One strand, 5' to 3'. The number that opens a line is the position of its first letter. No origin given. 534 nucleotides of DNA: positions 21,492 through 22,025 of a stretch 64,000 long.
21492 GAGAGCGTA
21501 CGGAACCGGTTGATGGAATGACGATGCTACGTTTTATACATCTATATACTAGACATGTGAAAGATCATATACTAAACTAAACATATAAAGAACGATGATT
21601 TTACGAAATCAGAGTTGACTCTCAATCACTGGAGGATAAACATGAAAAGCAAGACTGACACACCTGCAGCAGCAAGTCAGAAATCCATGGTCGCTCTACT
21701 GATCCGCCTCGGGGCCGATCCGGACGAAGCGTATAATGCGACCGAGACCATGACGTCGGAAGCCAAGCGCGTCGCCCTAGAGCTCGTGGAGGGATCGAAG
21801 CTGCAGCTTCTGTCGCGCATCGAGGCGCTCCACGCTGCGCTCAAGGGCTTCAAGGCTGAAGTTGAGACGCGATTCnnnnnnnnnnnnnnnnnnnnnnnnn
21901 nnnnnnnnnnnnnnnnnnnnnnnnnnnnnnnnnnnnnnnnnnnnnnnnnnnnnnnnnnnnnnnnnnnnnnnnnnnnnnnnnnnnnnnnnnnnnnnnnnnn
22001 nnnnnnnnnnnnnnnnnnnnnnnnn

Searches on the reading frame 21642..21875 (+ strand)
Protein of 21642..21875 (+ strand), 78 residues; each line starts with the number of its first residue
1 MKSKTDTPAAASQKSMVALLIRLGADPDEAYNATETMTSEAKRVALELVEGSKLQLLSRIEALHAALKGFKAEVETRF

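Call 56: search_protein_representatives(alignment_id=A4)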
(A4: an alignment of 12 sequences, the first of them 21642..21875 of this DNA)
Query: 12 sequences, 78 profile positions. Proteins with E-value up to 0.001 (for the whole library): 15; up to 1e-10: 3; up to 1e-30: 2. The best 15 are listed.
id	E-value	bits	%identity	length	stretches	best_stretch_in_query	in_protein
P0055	3.4e-41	155.1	-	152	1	1-78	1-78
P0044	2.1e-36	139.7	-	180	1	1-78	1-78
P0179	2.3e-30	120.4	-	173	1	1-78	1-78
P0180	2.5e-08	49.8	-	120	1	37-78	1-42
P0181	7.3e-08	48.3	-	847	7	14-33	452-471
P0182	3.9e-06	42.8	-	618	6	10-32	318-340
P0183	5.4e-06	42.3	-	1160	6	12-27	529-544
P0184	9.7e-06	41.5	-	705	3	10-43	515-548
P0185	6.7e-05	38.8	-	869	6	43-69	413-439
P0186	2.5e-04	37.0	-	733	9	7-32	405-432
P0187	2.6e-04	36.9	-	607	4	13-36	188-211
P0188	3.0e-04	36.7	-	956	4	13-35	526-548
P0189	4.4e-04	36.2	-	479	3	11-47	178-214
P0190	7.8e-04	35.4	-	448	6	8-59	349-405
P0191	8.3e-04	35.3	-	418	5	11-28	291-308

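Call 57: search_protein_families(library=pfam, proteins=[P0181, P0182, P0183, P0184, P0185, P0186, P0187, P0188], max_evalue=0.00001)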
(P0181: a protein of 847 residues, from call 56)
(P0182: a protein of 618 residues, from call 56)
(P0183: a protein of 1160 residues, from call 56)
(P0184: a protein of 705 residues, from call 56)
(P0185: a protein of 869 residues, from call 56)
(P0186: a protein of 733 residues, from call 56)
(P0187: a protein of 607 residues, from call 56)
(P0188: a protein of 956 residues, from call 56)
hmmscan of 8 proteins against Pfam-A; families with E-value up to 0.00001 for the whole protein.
P0181 (847 aa): 7 families
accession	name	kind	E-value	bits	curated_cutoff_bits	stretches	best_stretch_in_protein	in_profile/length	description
PF00023.36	Ank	-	4.3e-47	155.9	21.1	0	738-764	4-29/33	Ankyrin repeat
PF12796.13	Ank_2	-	2.4e-40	137.4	27.3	4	707-803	1-86/90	Ankyrin repeats (3 copies)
PF13606.12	Ank_3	-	1.6e-29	98.6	22.3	0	520-547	3-29/30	Ankyrin repeat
PF13637.12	Ank_4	-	5.3e-27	93.7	22.7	1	707-757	1-50/50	Ankyrin repeats (many copies)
PF13857.12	Ank_5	-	2.8e-21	75.8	27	0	521-550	18-46/56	Ankyrin repeats (many copies)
PF23745.1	ANK_LRRK2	-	6.3e-13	49.2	27.5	0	693-762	21-89/130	LRRK2 ANK repeat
PF13676.11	TIR_2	-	2.5e-10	41.3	28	1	158-281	1-110/122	TIR domain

P0182 (618 aa): 7 families
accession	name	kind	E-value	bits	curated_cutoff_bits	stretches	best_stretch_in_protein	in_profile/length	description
PF00023.36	Ank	-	3.7e-85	275.4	21.1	4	308-336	1-29/33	Ankyrin repeat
PF12796.13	Ank_2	-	1.3e-83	276.1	27.3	6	271-336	25-87/90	Ankyrin repeats (3 copies)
PF13606.12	Ank_3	-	2.1e-58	186.9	22.3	0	73-100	2-29/30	Ankyrin repeat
PF13637.12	Ank_4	-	1.1e-51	172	22.7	4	313-361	1-48/50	Ankyrin repeats (many copies)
PF13857.12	Ank_5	-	2.7e-44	149.1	27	1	365-413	4-54/56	Ankyrin repeats (many copies)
PF24521.3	Ank_KRIT1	-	1.8e-31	109.3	80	1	175-235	48-114/149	KRIT1 ankyrin-repeats domain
PF23745.1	ANK_LRRK2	-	4e-10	40.1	27.5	0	253-330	43-114/130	LRRK2 ANK repeat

P0183 (1160 aa): 16 families
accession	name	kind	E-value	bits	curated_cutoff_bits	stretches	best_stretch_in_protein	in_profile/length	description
PF12796.13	Ank_2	-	9.7e-83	273.3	27.3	6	126-214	5-86/90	Ankyrin repeats (3 copies)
PF00023.36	Ank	-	4.3e-66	215.5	21.1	0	154-182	1-29/33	Ankyrin repeat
PF13606.12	Ank_3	-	6.8e-62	197.6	22.3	0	154-182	1-29/30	Ankyrin repeat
PF13637.12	Ank_4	-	3.5e-45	151.4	22.7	1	162-208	4-50/50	Ankyrin repeats (many copies)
PF13857.12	Ank_5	-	1.6e-34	118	27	0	174-228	1-56/56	Ankyrin repeats (many copies)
PF00004.35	AAA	-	3.3e-32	112.1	21.2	2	661-789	2-129/131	ATPase family associated with various cellular activities (AAA)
PF17866.7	AAA_lid_6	-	1.3e-21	76.8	24.3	2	1096-1155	2-60/60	AAA lid domain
PF24521.3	Ank_KRIT1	-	5.5e-17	62.3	80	0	480-539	40-106/149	KRIT1 ankyrin-repeats domain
PF23745.1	ANK_LRRK2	-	8.1e-14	52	27.5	0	161-247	37-120/130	LRRK2 ANK repeat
PF05496.18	RuvB_N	-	3.7e-11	43.5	27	0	623-735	6-99/159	Holliday junction DNA helicase RuvB P-loop domain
PF13401.12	AAA_22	-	7.8e-09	36.4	27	0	657-765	5-123/130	AAA domain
PF07728.20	AAA_5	-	1.9e-08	34.8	22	0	940-1009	2-75/139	AAA domain (dynein-related subfamily)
PF06076.17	Orthopox_F14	-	1.8e-07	31.8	27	0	229-250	32-54/73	Orthopoxvirus F14 protein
PF05673.19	DUF815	-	8.2e-07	28.9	23.8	0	652-701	48-93/249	Protein of unknown function (DUF815)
PF01078.27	Mg_chelatase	-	4e-06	26.8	20.3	0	659-708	24-70/207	Magnesium chelatase, subunit ChlI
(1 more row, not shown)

P0184 (705 aa): 7 families
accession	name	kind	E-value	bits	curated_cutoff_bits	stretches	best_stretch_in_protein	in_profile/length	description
PF12796.13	Ank_2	-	5.4e-74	245.3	27.3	7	477-563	1-85/90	Ankyrin repeats (3 copies)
PF00023.36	Ank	-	8.9e-69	223.9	21.1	0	474-504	3-33/33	Ankyrin repeat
PF13606.12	Ank_3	-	7.4e-57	182.2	22.3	0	474-500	3-29/30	Ankyrin repeat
PF13857.12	Ank_5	-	2.5e-41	139.7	27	1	492-543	1-53/56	Ankyrin repeats (many copies)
PF13637.12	Ank_4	-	1.1e-36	124.4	22.7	0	273-323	1-50/50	Ankyrin repeats (many copies)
PF24521.3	Ank_KRIT1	-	6.9e-15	55.5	80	0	295-390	38-137/149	KRIT1 ankyrin-repeats domain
PF23745.1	ANK_LRRK2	-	5.4e-13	49.4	27.5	0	272-360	34-115/130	LRRK2 ANK repeat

P0185 (869 aa): 1 family
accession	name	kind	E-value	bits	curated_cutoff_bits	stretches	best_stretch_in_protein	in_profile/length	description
PF12789.12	PTR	-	6.3e-16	58.6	27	0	468-501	4-37/60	Phage tail repeat like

P0186 (733 aa): 8 families
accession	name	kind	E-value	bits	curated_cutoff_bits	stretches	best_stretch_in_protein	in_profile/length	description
PF12796.13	Ank_2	-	1.2e-61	205.7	27.3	6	311-397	3-88/90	Ankyrin repeats (3 copies)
PF00023.36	Ank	-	1.3e-56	185.7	21.1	0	216-241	5-30/33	Ankyrin repeat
PF13637.12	Ank_4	-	2.7e-40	135.9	22.7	0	375-419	3-50/50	Ankyrin repeats (many copies)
PF13606.12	Ank_3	-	8.5e-38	123.9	22.3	0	431-457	4-30/30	Ankyrin repeat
PF24521.3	Ank_KRIT1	-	1.9e-26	93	80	0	337-391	44-107/149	KRIT1 ankyrin-repeats domain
PF13857.12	Ank_5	-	3.4e-21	75.6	27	0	262-302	1-45/56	Ankyrin repeats (many copies)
PF23745.1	ANK_LRRK2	-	9.2e-15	55.1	27.5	0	194-303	14-124/130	LRRK2 ANK repeat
PF02602.20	HEM4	-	9.2e-06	25.4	27.5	0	239-331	112-192/231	Uroporphyrinogen-III synthase HemD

P0187 (607 aa): 7 families
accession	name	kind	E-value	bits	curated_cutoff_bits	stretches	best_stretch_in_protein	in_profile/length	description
PF00023.36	Ank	-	1.4e-60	198.2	21.1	3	176-203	2-29/33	Ankyrin repeat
PF12796.13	Ank_2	-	3.6e-60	201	27.3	5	83-172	2-88/90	Ankyrin repeats (3 copies)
PF13606.12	Ank_3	-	1e-41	135.9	22.3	0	176-203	2-29/30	Ankyrin repeat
PF13637.12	Ank_4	-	2.7e-41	139.1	22.7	0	50-98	1-50/50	Ankyrin repeats (many copies)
PF13857.12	Ank_5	-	1.1e-27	96.2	27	1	131-172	1-44/56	Ankyrin repeats (many copies)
PF23745.1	ANK_LRRK2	-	6.1e-16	58.9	27.5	1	180-236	35-91/130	LRRK2 ANK repeat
PF24521.3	Ank_KRIT1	-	9.8e-11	42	80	0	251-367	27-146/149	KRIT1 ankyrin-repeats domain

P0188 (956 aa): 9 families
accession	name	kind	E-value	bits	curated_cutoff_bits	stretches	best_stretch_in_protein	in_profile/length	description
PF00023.36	Ank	-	2.6e-45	150.3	21.1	0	883-909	4-30/33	Ankyrin repeat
PF12796.13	Ank_2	-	3.3e-43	146.6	27.3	3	808-909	8-88/90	Ankyrin repeats (3 copies)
PF13606.12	Ank_3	-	1.2e-35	117.3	22.3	0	674-700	3-29/30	Ankyrin repeat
PF13857.12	Ank_5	-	1.3e-21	76.9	27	0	675-700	18-43/56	Ankyrin repeats (many copies)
PF13637.12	Ank_4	-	1.7e-21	76.2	22.7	0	846-901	6-50/50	Ankyrin repeats (many copies)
PF23745.1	ANK_LRRK2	-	7.2e-13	49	27.5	0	594-625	32-63/130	LRRK2 ANK repeat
PF13676.11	TIR_2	-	7.3e-12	46.3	28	1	158-281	1-110/122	TIR domain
PF13428.12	TPR_14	-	6.9e-07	29.8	23.5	0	44-79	4-39/44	Tetratricopeptide repeat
PF14559.12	TPR_19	-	4.2e-06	27.4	25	0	333-361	2-30/68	Tetratricopeptide repeat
